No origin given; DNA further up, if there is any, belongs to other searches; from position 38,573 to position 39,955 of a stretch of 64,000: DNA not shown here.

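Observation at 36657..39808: Four-gene operon: intact KaiC-like ATPase, two decayed RecA-fold paralogs and a DUF763 protein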

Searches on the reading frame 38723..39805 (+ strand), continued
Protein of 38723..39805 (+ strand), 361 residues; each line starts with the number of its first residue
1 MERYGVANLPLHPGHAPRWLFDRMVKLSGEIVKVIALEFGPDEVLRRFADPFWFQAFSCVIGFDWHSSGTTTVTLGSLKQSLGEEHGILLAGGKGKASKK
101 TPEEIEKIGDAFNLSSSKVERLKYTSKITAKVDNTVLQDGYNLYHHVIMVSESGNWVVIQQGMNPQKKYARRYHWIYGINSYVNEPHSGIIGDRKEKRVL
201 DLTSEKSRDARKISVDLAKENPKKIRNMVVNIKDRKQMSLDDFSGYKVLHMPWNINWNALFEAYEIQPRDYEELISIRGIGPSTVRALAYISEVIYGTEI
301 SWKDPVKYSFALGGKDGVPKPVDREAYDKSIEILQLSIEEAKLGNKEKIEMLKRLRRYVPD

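Call 31: search_protein_families(library=pfam, proteins=[L036:7422-7955:+, L020:1148-1798:+, L016:5730-7850:-, L049:9196-10155:+, L043:9291-9749:+, L069:4057-5040:+, L076:4929-6182:+, L013:5676-6530:+, L009:12513-13556:-, L021:5768-6802:+], max_evalue=0.001)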
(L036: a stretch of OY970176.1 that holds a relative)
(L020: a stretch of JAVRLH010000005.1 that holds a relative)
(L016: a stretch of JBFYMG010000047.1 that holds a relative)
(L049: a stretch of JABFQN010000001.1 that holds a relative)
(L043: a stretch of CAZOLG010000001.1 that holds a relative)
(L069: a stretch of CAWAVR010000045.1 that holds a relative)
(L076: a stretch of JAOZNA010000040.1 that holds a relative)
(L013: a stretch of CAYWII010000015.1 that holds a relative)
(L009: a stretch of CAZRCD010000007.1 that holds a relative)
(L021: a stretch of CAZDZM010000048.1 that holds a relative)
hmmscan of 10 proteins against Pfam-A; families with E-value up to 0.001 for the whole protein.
L036:7422-7955:+ (178 aa): 1 family
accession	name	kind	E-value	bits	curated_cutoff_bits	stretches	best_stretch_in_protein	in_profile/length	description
PF01467.32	CTP_transf_like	-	1.5e-15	58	21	1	27-163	3-132/133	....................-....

L020:1148-1798:+ (217 aa): 1 family
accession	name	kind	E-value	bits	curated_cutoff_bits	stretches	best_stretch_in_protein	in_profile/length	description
PF06197.19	DUF998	-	4.1e-20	72.7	30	1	33-204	1-181/184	Protein of unknown function (DUF998)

L016:5730-7850:- (707 aa): 3 families
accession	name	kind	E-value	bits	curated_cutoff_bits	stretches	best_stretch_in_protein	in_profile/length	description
PF05833.16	NFACT_N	-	4.4e-66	224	31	1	61-486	3-418/456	NFACT N-terminal and middle domains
PF05670.18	NFACT-R_1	-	3.3e-34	118.2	29.8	1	507-620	2-112/112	NFACT protein RNA binding domain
PF00416.27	Ribosomal_S13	-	3e-05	24.9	31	1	243-344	23-125/128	Ribosomal protein S13/S18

L049:9196-10155:+ (320 aa): 1 family
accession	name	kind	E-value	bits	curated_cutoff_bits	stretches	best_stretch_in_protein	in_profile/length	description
PF01699.29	Na_Ca_ex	-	3.6e-53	180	24.9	2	13-154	2-150/151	Sodium/calcium exchanger protein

L043:9291-9749:+ (153 aa): 0 families

L069:4057-5040:+ (328 aa): 1 family
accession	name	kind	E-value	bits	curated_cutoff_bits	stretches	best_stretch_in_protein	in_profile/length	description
PF02445.21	NadA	-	6.3e-112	373.9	27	1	28-323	1-295/295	Quinolinate synthetase A protein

L076:4929-6182:+ (418 aa): 5 families
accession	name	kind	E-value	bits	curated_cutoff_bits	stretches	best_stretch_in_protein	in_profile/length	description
PF00282.25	Pyridoxal_deC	-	2.4e-38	132.3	27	1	69-357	54-368/375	Pyridoxal-dependent decarboxylase conserved domain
PF00266.25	Aminotran_5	-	4.7e-13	49.3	21.5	1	117-226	67-177/371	Aminotransferase class-V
PF01041.23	DegT_DnrJ_EryC1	-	4e-09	36.6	19.8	1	102-226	32-147/360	DegT/DnrJ/EryC1/StrS aminotransferase family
PF00155.27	Aminotran_1_2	-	2.5e-07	30.7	19.7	1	95-232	47-193/361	Aminotransferase class I and II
PF01212.27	Beta_elim_lyase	-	0.00014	21.8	27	1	116-299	52-234/288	Beta-eliminating lyase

L013:5676-6530:+ (285 aa): 2 families
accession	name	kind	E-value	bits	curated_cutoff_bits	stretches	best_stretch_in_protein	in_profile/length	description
PF07155.17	ECF-ribofla_trS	-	2.1e-08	34.8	26.7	1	30-186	2-159/172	ECF-type riboflavin transporter, S component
PF12822.12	ECF_trnsprt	-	0.00093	19.7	30.7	0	35-149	3-121/169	ECF transporter, substrate-specific component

L009:12513-13556:- (348 aa): 2 families
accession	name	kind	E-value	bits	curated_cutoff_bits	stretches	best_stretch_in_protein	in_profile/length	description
PF04055.27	Radical_SAM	-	3.6e-13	50.5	29.5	1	81-225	4-152/166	Radical SAM superfamily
PF06968.18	BATS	-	1.7e-06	28.5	22.2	1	252-315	5-62/88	Biotin and Thiamin Synthesis associated domain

L021:5768-6802:+ (345 aa): 2 families
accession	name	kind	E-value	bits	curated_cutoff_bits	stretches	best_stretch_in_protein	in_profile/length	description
PF00288.32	GHMP_kinases_N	-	3e-11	43.8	22.3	1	113-186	4-78/87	GHMP kinases N terminal domain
PF22700.2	MVD-like_N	-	1.2e-08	35.2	27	1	84-175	34-129/157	Diphosphomevalonate decarboxylase-like N-terminal domain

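Call 59: find_encoding_contigs(protein=P0034, flank=5000, max_places=2)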
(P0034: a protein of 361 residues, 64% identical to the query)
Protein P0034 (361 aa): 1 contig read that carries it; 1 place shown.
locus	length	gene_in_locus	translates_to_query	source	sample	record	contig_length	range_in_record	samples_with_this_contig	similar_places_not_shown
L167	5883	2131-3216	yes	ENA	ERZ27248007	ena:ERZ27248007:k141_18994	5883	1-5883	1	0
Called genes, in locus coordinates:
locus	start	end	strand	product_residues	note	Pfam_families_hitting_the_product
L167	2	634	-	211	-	?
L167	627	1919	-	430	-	PF06245:DUF1015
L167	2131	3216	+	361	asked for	PF05559:DUF763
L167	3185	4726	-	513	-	PF00246:Peptidase_M14, PF13620:CarboxypepD_reg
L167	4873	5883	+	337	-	?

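Call 60: find_encoding_contigs(protein=P0033, flank=5000, max_places=2)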
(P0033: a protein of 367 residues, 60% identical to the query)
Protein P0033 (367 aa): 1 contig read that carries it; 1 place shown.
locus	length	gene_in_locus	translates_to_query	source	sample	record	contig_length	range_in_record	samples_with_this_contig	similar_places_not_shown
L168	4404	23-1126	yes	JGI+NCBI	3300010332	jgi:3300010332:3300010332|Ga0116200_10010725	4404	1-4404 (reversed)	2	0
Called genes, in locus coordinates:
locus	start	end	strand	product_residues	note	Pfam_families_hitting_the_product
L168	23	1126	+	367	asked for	PF05559:DUF763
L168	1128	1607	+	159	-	PF22769:DCD, PF00692:dUTPase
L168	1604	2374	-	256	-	PF01135:PCMT, PF08704:GCD14, PF13847:Methyltransf_31 (weak)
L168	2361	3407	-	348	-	PF04055:Radical_SAM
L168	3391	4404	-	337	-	?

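Call 73: search_protein_families(library=padloc, proteins=[window:38723-39805:+], max_evalue=0.01)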
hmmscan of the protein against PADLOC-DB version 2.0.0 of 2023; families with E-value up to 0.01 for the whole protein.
window:38723-39805:+ (361 aa): 0 families

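Call 75: search_solved_structures(query=A1, max_evalue=10, show_alignments=3)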
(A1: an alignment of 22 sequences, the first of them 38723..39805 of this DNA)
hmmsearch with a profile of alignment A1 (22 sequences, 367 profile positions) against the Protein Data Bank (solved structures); distinct sequences matched with E-value up to 10: 3.
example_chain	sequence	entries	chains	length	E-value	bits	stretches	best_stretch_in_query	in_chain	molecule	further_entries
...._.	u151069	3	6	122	0.79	12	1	190-265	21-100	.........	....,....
1w2q_A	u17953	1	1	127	0.9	11.8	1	190-265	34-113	CONGLUTIN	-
2duy_A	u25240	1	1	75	2.3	10.5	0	277-294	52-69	Competence protein ComEA-related protein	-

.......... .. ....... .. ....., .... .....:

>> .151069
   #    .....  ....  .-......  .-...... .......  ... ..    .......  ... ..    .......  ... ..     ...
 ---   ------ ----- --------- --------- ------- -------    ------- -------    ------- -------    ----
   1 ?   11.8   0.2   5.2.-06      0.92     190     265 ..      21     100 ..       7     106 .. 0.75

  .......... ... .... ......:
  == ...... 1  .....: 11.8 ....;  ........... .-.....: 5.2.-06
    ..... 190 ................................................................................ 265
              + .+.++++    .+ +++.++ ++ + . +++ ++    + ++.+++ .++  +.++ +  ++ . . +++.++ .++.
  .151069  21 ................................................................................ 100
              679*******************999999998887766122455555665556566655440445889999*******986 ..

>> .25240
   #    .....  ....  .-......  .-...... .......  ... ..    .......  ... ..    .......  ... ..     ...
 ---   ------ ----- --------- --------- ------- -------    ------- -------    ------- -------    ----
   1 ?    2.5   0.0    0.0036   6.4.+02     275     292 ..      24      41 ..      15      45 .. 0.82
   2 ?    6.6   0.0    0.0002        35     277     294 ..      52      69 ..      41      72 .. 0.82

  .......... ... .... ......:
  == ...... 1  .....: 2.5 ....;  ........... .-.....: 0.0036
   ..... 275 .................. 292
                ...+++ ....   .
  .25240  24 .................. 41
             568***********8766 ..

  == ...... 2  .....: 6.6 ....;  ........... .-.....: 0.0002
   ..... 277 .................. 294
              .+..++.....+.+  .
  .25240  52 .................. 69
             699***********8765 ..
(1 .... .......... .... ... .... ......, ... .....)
